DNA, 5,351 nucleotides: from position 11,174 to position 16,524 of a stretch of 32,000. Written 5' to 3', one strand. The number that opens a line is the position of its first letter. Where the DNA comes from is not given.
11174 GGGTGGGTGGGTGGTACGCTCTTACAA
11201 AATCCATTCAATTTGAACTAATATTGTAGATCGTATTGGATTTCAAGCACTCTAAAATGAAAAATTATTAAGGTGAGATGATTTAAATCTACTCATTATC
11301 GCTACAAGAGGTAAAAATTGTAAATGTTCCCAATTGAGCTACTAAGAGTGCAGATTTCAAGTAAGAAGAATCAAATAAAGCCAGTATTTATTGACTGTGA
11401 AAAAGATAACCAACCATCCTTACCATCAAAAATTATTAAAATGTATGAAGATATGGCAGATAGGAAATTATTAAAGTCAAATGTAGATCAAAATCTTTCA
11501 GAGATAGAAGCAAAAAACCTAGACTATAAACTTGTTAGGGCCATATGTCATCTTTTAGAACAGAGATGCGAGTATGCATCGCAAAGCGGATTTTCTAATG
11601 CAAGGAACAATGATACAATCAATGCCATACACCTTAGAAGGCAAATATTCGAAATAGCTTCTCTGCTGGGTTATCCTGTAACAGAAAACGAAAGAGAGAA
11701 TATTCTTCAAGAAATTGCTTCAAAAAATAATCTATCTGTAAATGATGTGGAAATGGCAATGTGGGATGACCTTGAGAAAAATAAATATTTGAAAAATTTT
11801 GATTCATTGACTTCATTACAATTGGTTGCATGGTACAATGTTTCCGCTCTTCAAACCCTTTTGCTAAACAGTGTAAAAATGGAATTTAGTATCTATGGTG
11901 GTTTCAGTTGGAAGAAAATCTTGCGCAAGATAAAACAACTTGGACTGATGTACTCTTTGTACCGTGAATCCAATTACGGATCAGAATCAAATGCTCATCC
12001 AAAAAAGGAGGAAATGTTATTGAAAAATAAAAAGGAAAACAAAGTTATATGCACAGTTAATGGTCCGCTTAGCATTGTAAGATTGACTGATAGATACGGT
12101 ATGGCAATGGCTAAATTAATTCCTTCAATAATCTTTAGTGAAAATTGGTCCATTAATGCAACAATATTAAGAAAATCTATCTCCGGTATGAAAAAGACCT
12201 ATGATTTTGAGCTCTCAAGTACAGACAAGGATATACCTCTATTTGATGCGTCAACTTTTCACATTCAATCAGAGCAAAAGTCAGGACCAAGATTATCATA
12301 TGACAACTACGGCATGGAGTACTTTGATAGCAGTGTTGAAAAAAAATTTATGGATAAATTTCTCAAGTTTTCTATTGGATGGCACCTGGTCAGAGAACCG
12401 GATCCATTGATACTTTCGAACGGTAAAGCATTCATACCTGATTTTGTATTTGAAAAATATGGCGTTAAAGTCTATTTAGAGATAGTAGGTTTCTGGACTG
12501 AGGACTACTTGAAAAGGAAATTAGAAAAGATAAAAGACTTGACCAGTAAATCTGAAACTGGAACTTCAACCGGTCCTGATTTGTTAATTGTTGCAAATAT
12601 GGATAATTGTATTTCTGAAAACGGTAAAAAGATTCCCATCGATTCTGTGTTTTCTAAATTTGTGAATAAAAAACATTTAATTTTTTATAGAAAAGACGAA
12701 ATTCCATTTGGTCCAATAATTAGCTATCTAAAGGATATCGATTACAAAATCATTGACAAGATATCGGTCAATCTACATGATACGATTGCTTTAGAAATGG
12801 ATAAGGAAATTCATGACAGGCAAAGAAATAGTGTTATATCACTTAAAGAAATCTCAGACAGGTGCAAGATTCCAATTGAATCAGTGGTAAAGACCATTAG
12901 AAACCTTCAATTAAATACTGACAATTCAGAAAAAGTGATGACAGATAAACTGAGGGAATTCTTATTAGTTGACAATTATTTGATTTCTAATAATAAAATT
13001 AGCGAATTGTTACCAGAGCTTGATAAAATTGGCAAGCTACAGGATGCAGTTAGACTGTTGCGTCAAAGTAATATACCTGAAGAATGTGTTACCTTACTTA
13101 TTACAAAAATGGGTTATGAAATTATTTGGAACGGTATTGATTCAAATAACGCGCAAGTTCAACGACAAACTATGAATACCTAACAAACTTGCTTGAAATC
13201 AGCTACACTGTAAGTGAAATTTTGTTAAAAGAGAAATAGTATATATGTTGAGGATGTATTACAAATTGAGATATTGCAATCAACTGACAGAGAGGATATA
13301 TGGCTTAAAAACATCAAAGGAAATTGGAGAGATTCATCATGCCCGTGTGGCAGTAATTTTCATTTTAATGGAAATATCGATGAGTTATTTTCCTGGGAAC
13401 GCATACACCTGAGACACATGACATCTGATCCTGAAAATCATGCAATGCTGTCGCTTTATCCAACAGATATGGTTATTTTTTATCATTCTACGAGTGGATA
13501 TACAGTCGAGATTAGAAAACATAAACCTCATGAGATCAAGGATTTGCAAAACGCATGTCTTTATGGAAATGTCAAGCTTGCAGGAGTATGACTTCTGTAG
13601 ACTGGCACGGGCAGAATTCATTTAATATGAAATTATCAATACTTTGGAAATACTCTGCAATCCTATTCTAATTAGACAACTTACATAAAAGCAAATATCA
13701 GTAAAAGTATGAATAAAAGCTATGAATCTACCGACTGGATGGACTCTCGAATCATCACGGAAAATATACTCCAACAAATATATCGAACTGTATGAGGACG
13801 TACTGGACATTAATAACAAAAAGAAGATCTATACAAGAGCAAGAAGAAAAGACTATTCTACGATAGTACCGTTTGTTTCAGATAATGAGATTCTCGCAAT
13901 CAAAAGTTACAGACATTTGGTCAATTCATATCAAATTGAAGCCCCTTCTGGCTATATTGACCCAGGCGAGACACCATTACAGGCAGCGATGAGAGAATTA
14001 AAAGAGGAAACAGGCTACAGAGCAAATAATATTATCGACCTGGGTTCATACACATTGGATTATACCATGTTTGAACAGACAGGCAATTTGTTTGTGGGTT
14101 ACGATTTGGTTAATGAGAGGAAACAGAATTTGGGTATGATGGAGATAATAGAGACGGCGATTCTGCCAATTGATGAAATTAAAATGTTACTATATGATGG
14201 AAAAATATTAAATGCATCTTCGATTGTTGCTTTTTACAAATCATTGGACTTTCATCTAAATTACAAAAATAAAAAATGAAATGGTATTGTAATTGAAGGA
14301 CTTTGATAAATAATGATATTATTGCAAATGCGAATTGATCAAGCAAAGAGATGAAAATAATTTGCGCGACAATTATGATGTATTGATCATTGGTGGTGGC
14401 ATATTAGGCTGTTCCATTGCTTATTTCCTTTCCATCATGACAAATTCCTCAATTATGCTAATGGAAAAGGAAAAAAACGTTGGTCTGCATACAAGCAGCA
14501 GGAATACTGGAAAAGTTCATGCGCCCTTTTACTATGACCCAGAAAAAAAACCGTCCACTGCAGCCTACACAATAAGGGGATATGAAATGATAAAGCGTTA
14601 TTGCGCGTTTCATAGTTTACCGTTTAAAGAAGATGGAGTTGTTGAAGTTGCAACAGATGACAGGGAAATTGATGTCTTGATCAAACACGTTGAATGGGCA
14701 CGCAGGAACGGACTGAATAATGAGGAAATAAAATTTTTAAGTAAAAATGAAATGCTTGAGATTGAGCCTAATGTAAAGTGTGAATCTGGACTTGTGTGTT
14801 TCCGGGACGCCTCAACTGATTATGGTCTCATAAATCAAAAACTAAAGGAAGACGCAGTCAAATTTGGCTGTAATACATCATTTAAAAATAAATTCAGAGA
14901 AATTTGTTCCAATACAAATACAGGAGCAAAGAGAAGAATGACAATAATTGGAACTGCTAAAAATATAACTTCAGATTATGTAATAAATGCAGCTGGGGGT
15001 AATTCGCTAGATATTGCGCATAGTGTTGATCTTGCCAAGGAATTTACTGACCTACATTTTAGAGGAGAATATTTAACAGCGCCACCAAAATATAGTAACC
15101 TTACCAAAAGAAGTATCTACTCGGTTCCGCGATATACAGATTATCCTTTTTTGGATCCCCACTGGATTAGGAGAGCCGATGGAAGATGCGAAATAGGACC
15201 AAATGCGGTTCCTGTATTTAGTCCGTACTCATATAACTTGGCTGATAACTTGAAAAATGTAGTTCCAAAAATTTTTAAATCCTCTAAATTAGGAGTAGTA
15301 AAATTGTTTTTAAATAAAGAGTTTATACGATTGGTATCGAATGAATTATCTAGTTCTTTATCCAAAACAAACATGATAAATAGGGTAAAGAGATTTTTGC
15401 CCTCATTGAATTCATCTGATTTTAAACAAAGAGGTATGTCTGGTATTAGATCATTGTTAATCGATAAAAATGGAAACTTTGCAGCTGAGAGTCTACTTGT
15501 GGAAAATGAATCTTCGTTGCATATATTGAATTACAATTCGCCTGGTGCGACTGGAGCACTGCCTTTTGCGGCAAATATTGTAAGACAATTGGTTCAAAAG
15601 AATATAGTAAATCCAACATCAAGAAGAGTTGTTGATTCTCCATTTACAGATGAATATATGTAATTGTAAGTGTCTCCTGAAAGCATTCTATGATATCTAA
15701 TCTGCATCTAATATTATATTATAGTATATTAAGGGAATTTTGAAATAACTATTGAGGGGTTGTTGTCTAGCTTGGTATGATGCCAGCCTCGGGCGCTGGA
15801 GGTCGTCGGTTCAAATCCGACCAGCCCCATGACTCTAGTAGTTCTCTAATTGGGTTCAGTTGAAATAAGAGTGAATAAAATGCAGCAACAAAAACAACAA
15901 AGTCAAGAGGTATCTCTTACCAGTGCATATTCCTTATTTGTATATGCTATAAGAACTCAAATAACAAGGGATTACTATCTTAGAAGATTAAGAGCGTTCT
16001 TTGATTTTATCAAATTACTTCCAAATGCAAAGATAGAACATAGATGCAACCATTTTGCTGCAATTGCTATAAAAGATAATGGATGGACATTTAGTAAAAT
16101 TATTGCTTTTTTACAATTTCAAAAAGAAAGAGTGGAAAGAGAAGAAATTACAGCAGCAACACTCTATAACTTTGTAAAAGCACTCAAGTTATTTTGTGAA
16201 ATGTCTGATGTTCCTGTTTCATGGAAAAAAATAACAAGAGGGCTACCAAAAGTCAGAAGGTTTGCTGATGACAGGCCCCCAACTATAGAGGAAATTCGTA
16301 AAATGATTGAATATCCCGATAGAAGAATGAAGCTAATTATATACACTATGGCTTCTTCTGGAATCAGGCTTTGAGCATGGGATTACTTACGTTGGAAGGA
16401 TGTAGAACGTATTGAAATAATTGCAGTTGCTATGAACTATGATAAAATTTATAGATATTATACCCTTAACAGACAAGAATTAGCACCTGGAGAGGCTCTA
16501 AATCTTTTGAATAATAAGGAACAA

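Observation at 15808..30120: tRNA-Pro(CGG) carries a ~14.3 kb integrated-element array bounded by direct repeats of its 3' end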

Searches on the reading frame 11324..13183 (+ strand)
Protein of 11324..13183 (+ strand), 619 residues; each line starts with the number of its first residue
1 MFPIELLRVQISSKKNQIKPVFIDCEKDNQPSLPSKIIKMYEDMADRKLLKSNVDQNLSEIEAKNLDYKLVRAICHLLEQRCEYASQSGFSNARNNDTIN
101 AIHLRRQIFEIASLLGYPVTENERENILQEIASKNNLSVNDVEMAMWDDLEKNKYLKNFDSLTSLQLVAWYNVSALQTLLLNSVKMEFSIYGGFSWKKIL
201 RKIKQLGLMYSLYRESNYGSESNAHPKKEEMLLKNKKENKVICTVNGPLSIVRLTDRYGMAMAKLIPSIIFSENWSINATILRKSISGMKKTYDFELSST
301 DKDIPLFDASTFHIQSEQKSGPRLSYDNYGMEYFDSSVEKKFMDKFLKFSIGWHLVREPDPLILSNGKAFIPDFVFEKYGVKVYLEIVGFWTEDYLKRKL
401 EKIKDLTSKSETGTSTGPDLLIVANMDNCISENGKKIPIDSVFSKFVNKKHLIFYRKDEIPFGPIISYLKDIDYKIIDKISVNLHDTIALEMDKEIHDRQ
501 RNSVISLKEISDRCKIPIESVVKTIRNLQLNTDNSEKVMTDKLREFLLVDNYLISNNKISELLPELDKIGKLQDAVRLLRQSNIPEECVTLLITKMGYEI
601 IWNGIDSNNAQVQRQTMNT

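Call 9: search_protein_families(library=pfam, proteins=[window:11324-13183:+], max_evalue=0.01)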
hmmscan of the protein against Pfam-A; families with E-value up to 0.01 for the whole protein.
window:11324-13183:+ (619 aa): 1 family
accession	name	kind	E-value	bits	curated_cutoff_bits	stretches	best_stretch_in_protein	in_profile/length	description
PF05626.16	DUF790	-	1.7e-89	300.7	28.8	1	1-407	1-345/387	Protein of unknown function (DUF790)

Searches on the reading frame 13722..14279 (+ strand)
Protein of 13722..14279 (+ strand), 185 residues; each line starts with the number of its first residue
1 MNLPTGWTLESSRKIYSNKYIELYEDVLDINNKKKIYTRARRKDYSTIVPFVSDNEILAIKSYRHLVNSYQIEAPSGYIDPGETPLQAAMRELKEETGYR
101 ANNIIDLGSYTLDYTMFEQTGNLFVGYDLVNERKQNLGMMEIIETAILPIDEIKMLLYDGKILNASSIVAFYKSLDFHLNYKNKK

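Call 9: search_protein_families(library=pfam, proteins=[window:13722-14279:+], max_evalue=0.01)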
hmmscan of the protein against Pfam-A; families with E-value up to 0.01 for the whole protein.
window:13722-14279:+ (185 aa): 1 family
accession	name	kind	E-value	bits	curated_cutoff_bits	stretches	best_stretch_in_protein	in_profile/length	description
PF00293.34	NUDIX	-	2.1e-13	50.9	21.1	1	48-153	8-118/134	NUDIX domain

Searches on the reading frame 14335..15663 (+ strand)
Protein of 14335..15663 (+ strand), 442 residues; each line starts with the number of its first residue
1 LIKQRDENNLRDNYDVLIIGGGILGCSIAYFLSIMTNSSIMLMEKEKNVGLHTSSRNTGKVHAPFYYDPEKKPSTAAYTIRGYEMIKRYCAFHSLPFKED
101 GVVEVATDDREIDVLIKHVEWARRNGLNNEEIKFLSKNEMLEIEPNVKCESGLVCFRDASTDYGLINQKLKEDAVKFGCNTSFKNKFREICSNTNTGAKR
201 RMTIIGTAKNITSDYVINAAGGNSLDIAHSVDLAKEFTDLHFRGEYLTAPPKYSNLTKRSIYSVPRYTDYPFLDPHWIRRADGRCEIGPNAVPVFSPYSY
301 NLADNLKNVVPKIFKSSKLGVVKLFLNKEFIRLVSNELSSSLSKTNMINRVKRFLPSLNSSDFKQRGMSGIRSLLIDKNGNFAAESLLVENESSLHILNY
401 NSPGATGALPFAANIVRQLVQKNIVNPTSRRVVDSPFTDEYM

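Call 9: search_protein_families(library=pfam, proteins=[window:14335-15663:+], max_evalue=0.01)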
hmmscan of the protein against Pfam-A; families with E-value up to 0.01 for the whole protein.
window:14335-15663:+ (442 aa): 4 families
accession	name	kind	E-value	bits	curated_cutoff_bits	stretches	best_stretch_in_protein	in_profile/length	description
PF01266.30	DAO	-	9.6e-38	131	27.9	1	15-410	1-345/353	FAD dependent oxidoreductase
PF06039.21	Mqo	-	3e-10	39.6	27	1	161-426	177-451/489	Malate:quinone oxidoreductase (Mqo)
PF13450.12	NAD_binding_8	-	3.3e-06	27.7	21.9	1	18-60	1-42/68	NAD(P)-binding Rossmann-like domain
PF01494.25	FAD_binding_3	-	0.00012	21.9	22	0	167-225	103-162/349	FAD binding domain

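Call 13: find_related_loci(query=window:14335-15663:+, collection=genome_contigs, flank=10000)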
Query window:14335-15663:+ (442 aa) in genome_contigs; peptide patterns used: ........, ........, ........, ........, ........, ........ (x = any residue, [..] = any of these).
277 stretches matched a pattern; 18 encode a relative of the query (tblastn E <= 1e-3); 18 distinct loci.
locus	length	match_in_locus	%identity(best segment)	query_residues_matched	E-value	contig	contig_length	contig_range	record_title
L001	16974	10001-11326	94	1-442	0e+0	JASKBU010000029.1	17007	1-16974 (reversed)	MAG: Nitrososphaeraceae archaeon isolate B04P1-2019_bin.4 B04P1-2019_bin.4.fa_29, whole genome shotgun sequence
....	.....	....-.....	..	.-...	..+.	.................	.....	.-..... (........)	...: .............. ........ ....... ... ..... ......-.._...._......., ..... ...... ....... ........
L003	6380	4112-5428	95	1-439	0e+0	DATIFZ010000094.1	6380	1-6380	MAG TPA_asm: Nitrososphaeraceae archaeon isolate SMAG_U16408 k141_2637091, whole genome shotgun sequence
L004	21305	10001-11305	95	8-442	0e+0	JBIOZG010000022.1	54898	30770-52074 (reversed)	MAG: Nitrososphaeraceae archaeon isolate MAG010 k127_2377384, whole genome shotgun sequence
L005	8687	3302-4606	88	5-440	0e+0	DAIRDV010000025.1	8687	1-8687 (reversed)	MAG TPA_asm: Nitrososphaeraceae archaeon isolate CTOTU9892 NODE_281_length_8687_cov_3.661608, whole genome shotgun seque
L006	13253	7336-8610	79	8-432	0e+0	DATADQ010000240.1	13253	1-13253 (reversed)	MAG TPA_asm: Nitrososphaeraceae archaeon isolate SMAG_U6754 k141_2527664, whole genome shotgun sequence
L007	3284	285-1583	76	8-441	0e+0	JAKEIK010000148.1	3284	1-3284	MAG: Nitrososphaeraceae archaeon isolate HEB2_70 S1Ck127_3141821, whole genome shotgun sequence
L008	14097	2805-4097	75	10-441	0e+0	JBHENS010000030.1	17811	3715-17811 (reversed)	MAG: Nitrososphaeraceae archaeon isolate S5_bin.25.permissive S5_NODE_30, whole genome shotgun sequence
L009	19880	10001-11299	76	8-441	0e+0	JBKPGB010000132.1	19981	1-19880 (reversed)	MAG: Thermoproteota archaeon isolate HAY_GM_MAG_00006 HAY_GM_000000063410, whole genome shotgun sequence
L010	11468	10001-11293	74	9-440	0e+0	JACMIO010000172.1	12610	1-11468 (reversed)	MAG: bacterium isolate ES-bin-123 ES-bin-123-contig-k141_14410636, whole genome shotgun sequence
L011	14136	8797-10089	74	9-440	0e+0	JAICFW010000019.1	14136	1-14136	MAG: Nitrososphaeraceae archaeon isolate bin_OS2.4 k141_242462, whole genome shotgun sequence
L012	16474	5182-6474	73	9-440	0e+0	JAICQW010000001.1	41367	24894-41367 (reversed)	MAG: Nitrososphaeraceae archaeon isolate TY_HYHR_2_bin.13 k141_394758_length_41367_cov_16.2140, whole genome shotgun seq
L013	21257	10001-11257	53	10-426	4e-149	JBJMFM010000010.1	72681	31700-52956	MAG: Nitrososphaeraceae archaeon isolate 12C16O_72h_100_P08_coass_bin_10 k141_3165294, whole genome shotgun sequence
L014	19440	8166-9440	53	5-426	4e-147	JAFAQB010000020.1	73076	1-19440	MAG: Nitrososphaeraceae archaeon isolate CP_BM_ER_53 BM_ER_k147_349925, whole genome shotgun sequence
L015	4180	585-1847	54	9-426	3e-147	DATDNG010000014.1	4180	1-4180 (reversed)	MAG TPA_asm: Nitrososphaeraceae archaeon isolate SMAG_U431 k141_1086535, whole genome shotgun sequence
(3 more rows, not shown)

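Call 49: search_protein_families(library=pfam, proteins=[L004:11739-12284:-, L004:14304-15965:-, L004:17277-17873:+, L004:18359-18874:+, L004:19026-21047:-, L009:11506-12003:+, L009:12492-13469:-, L009:13841-14410:+, L009:15868-16596:-, L009:17322-19040:-], max_evalue=0.001)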
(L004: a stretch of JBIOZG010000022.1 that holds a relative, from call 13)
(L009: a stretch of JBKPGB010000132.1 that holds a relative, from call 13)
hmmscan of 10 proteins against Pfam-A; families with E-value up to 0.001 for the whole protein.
L004:11739-12284:- (181 aa): 0 families

L004:14304-15965:- (553 aa): 1 family
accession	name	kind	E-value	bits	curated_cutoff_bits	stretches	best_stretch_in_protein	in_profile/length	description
PF00150.24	Cellulase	-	3.5e-11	43.6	23.5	1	64-371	9-270/272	Cellulase (glycosyl hydrolase family 5)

L004:17277-17873:+ (198 aa): 1 family
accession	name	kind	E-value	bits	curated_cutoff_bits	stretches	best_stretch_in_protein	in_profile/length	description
PF00210.30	Ferritin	-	1.8e-34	119.2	24.5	1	28-162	2-140/142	Ferritin-like domain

L004:18359-18874:+ (171 aa): 0 families

L004:19026-21047:- (673 aa): 4 families
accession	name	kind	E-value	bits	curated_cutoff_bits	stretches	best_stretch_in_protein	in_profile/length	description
PF21686.3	LigD_Prim-Pol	-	1.5e-78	264.3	27.4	1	370-652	2-254/254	LigD, primase-polymerase domain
PF01068.26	DNA_ligase_A_M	-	1.7e-36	126.3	26.2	1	1-191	2-204/204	ATP dependent DNA ligase domain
PF04679.21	DNA_ligase_A_C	-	1.9e-23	83.1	27.5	1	212-305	3-94/94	ATP dependent DNA ligase C terminal region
PF09414.15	RNA_ligase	-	6.5e-08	33.3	27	1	14-191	2-171/171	RNA ligase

L009:11506-12003:+ (165 aa): 0 families

L009:12492-13469:- (325 aa): 1 family
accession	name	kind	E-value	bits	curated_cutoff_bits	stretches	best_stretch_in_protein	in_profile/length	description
PF13384.12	HTH_23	-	1.7e-07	31.3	24.6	0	64-96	9-41/50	Homeodomain-like domain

L009:13841-14410:+ (189 aa): 1 family
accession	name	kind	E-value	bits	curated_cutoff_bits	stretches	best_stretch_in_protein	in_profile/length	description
PF07998.17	Peptidase_M54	-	1.6e-24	87.5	24.4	1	53-185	56-191/194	Peptidase family M54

L009:15868-16596:- (242 aa): 7 families
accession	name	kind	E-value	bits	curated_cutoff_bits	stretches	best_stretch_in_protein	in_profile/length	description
PF00493.29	MCM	-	9.7e-13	48.2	23.3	1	45-197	55-220/224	MCM P-loop domain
PF00004.35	AAA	-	2.6e-09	38.1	21.2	1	50-161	1-125/131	ATPase family associated with various cellular activities (AAA)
PF07728.20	AAA_5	-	2e-06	28.3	22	0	49-159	1-139/139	AAA domain (dynein-related subfamily)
PF00158.32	Sigma54_activat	-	1.5e-05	25.2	20.2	0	62-146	65-142/168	Sigma-54 interaction domain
PF05496.18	RuvB_N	-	0.00014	22.1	27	1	25-162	6-156/159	Holliday junction DNA helicase RuvB P-loop domain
PF01078.27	Mg_chelatase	-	0.00045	20.1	20.3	0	25-65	2-40/207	Magnesium chelatase, subunit ChlI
PF07724.20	AAA_2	-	0.00093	19.7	27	0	84-128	63-108/166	AAA domain (Cdc48 subfamily)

L009:17322-19040:- (572 aa): 2 families
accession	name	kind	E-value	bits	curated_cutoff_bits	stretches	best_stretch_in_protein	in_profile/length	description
PF24684.1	Vgb_lyase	-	1.9e-33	116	50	2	50-226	3-166/290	Virginiamycin B lyase family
PF08450.18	SGL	-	1.2e-06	28.8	26.3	0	160-227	138-212/246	SMP-30/Gluconolactonase/LRE-like region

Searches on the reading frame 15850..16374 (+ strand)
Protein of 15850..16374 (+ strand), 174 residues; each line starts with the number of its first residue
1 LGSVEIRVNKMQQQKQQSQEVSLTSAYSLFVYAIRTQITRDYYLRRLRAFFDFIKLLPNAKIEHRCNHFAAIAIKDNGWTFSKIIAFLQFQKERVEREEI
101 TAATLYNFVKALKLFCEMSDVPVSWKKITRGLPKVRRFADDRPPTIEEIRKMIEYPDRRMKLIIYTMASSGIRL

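Call 8: search_protein_families(library=pfam, proteins=[window:15850-16374:+], max_evalue=0.01)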
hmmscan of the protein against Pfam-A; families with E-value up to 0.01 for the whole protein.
window:15850-16374:+ (174 aa): 0 families

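Call 11: search_protein_families(library=pfam, proteins=[window:15850-16374:+], max_evalue=10)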
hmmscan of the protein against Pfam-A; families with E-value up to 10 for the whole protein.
window:15850-16374:+ (174 aa): 0 families

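Call 53: search_protein_families(library=phrogs, proteins=[window:15880-16371:+], max_evalue=0.01)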
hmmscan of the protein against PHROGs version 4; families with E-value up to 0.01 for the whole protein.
window:15880-16371:+ (164 aa): 0 families

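Call 94: find_encoding_contigs(protein=window:15880-16374:+, flank=10000, max_places=5)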
Protein window:15880-16374:+ (164 aa): no gene with exactly this product is on record in the collection.
